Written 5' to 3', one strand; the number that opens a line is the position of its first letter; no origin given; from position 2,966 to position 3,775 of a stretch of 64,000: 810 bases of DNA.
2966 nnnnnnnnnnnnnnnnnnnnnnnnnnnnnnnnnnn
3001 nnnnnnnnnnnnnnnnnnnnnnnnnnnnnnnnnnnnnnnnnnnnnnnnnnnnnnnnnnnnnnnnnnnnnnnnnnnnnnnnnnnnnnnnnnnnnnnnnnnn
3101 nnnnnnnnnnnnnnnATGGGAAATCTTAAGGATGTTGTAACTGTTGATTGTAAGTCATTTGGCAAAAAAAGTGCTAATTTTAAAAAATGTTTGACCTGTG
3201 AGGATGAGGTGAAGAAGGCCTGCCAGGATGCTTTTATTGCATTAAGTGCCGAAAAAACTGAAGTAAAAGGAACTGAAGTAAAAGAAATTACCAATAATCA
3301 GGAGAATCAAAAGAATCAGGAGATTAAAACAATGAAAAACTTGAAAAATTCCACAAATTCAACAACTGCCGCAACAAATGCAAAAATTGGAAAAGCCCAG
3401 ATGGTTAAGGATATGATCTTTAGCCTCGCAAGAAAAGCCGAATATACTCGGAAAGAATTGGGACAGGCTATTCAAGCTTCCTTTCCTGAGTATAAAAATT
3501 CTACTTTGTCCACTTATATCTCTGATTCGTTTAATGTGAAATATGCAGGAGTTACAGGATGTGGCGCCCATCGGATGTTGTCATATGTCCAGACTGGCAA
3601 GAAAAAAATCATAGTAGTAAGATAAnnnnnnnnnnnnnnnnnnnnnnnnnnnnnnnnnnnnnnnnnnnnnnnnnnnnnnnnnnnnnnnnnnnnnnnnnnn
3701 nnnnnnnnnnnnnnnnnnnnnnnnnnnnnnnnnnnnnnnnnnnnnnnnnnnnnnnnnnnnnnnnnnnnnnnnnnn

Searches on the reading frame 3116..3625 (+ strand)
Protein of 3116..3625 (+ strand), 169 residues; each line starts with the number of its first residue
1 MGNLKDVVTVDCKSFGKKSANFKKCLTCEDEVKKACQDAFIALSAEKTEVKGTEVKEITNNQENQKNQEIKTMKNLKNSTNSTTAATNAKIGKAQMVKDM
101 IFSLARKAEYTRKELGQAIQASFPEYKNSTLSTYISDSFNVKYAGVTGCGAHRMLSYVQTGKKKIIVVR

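Call 12: search_protein_families(library=pfam, proteins=[window:3116-3625:+], max_evalue=0.01)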
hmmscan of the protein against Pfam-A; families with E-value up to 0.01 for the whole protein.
window:3116-3625:+ (169 aa): 2 families
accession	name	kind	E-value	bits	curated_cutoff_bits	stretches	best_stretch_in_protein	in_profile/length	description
PF14221.11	DUF4330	-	0.0011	19.5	27.6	1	50-114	73-136/167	Domain of unknown function (DUF4330)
PF24706.1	DUF7669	-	0.0053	17.4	23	0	95-136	4-46/75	Domain of unknown function (DUF7669)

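Call 53: search_protein_families(library=phrogs, proteins=[window:3116-3625:+], max_evalue=0.001)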
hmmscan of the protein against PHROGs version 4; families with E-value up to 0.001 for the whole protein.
window:3116-3625:+ (169 aa): 0 families
